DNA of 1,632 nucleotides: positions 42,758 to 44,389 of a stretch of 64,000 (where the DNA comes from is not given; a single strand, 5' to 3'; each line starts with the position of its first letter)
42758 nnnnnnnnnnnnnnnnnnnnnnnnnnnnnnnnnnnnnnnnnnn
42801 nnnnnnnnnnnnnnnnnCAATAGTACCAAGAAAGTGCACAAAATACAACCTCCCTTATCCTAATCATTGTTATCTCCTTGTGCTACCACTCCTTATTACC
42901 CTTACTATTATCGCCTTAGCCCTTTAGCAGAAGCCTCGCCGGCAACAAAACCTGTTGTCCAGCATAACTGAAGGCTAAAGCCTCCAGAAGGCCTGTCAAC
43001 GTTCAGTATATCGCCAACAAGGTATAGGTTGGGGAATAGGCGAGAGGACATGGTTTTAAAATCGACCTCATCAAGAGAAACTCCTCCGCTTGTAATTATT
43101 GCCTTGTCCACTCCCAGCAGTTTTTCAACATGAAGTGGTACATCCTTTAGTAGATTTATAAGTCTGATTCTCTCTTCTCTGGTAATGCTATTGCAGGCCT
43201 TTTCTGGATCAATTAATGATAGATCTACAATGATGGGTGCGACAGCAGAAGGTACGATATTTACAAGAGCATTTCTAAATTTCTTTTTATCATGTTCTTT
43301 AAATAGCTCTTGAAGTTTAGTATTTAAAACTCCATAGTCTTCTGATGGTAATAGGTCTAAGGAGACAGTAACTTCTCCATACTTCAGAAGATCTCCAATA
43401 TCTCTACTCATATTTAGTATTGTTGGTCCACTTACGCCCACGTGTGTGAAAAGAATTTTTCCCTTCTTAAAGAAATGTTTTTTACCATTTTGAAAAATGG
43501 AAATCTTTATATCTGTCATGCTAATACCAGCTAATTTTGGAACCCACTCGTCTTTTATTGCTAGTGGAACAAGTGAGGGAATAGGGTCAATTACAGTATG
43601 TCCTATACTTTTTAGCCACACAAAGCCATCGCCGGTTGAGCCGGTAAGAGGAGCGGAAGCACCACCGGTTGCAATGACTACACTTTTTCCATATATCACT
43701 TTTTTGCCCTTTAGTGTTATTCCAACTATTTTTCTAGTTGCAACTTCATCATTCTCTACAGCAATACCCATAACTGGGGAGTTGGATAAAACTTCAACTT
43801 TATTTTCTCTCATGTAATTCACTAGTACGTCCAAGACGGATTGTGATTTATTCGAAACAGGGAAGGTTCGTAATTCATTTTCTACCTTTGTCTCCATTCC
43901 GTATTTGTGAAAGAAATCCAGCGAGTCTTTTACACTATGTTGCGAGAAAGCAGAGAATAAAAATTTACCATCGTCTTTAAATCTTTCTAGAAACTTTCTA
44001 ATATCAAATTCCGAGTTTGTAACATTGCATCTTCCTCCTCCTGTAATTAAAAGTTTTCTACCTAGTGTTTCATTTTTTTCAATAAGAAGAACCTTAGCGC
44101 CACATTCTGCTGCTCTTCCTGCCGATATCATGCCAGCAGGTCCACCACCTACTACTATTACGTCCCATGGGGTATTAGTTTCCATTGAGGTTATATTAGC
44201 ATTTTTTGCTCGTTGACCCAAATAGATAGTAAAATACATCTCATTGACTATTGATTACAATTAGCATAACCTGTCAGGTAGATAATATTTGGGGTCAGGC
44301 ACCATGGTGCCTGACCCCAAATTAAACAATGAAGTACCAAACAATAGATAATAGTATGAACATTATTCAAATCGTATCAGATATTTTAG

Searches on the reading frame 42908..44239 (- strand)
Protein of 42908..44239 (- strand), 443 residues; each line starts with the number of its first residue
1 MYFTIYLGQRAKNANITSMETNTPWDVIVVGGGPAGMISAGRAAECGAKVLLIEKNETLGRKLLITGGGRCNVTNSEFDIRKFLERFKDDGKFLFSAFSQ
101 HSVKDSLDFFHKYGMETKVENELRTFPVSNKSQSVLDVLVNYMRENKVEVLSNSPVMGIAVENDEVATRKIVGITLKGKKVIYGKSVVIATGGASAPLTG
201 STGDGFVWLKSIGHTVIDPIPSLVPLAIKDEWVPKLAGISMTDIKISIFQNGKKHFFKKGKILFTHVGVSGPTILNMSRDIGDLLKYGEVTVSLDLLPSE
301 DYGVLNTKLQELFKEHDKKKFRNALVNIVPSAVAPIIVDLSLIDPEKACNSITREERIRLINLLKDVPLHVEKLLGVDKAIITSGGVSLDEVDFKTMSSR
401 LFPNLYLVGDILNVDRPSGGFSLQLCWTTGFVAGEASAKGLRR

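Call 8: search_protein_families(library=pfam, proteins=[window:42908-44239:-])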
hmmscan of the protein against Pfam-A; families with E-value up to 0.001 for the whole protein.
window:42908-44239:- (443 aa): 12 families
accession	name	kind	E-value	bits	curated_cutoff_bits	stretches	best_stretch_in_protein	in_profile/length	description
PF03486.20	HI0933_like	-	6.8e-76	255.4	50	1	26-435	2-243/244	HI0933-like protein Rossmann domain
PF22780.1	HI0933_like_1st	-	2.9e-34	118.7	27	1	221-382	2-165/165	HI0933-like protein barrel and H2TH domain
PF12831.13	FAD_oxidored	-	2e-13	50.9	27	1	26-194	1-147/416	FAD dependent oxidoreductase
PF00890.30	FAD_binding_2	-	2.8e-13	50.3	20.4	1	26-196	1-206/414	FAD binding domain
PF07992.20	Pyr_redox_2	-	2.8e-10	40.6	26.1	1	26-201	2-116/291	Pyridine nucleotide-disulphide oxidoreductase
PF01134.28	GIDA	-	3.2e-08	33.5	22.1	1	26-58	1-34/391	Glucose inhibited division protein A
PF01266.30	DAO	-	4.1e-08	33.6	27.9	1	26-60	1-35/353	FAD dependent oxidoreductase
PF00070.33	Pyr_redox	-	4.4e-05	24.4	22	0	27-61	2-36/82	Pyridine nucleotide-disulphide oxidoreductase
PF13450.12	NAD_binding_8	-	9.9e-05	23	21.9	1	29-60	1-32/68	NAD(P)-binding Rossmann-like domain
PF01494.25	FAD_binding_3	-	0.00013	21.7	22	1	26-58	3-35/349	FAD binding domain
PF13738.12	Pyr_redox_3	-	0.00063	19.5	30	0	28-57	1-31/305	Pyridine nucleotide-disulphide oxidoreductase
PF01262.27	AlaDh_PNT_C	-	0.00087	19.2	23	0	23-75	27-80/214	Alanine dehydrogenase/PNT, C-terminal domain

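Call 37: find_encoding_contigs(protein=window:42908-44239:-, flank=10000, max_places=6)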
Protein window:42908-44239:- (443 aa): 19 contigs read that carry it; 6 places shown.
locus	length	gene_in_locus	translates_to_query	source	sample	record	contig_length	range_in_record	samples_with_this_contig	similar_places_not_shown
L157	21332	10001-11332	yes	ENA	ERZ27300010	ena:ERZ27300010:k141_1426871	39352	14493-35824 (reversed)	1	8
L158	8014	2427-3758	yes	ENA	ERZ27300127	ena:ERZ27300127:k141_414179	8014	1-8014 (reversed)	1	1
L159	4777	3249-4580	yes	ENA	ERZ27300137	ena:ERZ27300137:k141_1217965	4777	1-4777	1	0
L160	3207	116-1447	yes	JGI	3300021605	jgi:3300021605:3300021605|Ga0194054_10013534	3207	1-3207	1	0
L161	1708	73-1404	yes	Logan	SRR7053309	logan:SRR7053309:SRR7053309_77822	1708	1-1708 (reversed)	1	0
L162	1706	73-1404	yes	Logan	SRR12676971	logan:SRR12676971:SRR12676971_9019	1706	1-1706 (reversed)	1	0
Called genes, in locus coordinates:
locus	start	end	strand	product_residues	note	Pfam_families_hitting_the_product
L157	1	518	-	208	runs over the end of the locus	PF01936:NYN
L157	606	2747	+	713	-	-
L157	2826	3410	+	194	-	PF01327:Pep_deformylase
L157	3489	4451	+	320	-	PF00551:Formyl_trans_N, PF02911:Formyl_trans_C (weak)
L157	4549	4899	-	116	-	PF02482:Ribosomal_S30AE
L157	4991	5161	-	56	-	-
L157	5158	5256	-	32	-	-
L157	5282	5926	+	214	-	PF00881:Nitroreductase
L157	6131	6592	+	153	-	-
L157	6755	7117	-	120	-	PF02452:PemK_toxin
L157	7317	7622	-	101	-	-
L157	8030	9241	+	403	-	PF07690:MFS_1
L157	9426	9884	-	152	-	-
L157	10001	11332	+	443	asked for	PF00890:FAD_binding_2, PF01134:GIDA (faint), PF01266:DAO (faint), PF03486:HI0933_like, PF07992:Pyr_redox_2, PF12831:FAD_oxidored, PF22780:HI0933_like_1st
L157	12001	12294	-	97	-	PF18895:T4SS_pilin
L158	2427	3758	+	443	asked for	PF00890:FAD_binding_2, PF01134:GIDA (faint), PF01266:DAO (faint), PF03486:HI0933_like, PF07992:Pyr_redox_2, PF12831:FAD_oxidored, PF22780:HI0933_like_1st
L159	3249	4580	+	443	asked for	PF00890:FAD_binding_2, PF01134:GIDA (faint), PF01266:DAO (faint), PF03486:HI0933_like, PF07992:Pyr_redox_2, PF12831:FAD_oxidored, PF22780:HI0933_like_1st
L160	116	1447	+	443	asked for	PF00890:FAD_binding_2, PF01134:GIDA (faint), PF01266:DAO (faint), PF03486:HI0933_like, PF07992:Pyr_redox_2, PF12831:FAD_oxidored, PF22780:HI0933_like_1st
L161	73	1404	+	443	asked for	PF00890:FAD_binding_2, PF01134:GIDA (faint), PF01266:DAO (faint), PF03486:HI0933_like, PF07992:Pyr_redox_2, PF12831:FAD_oxidored, PF22780:HI0933_like_1st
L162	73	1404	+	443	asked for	PF00890:FAD_binding_2, PF01134:GIDA (faint), PF01266:DAO (faint), PF03486:HI0933_like, PF07992:Pyr_redox_2, PF12831:FAD_oxidored, PF22780:HI0933_like_1st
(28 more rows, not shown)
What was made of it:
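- The window encodes a cluster of T4SS_pilin-type small proteins (call 37).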
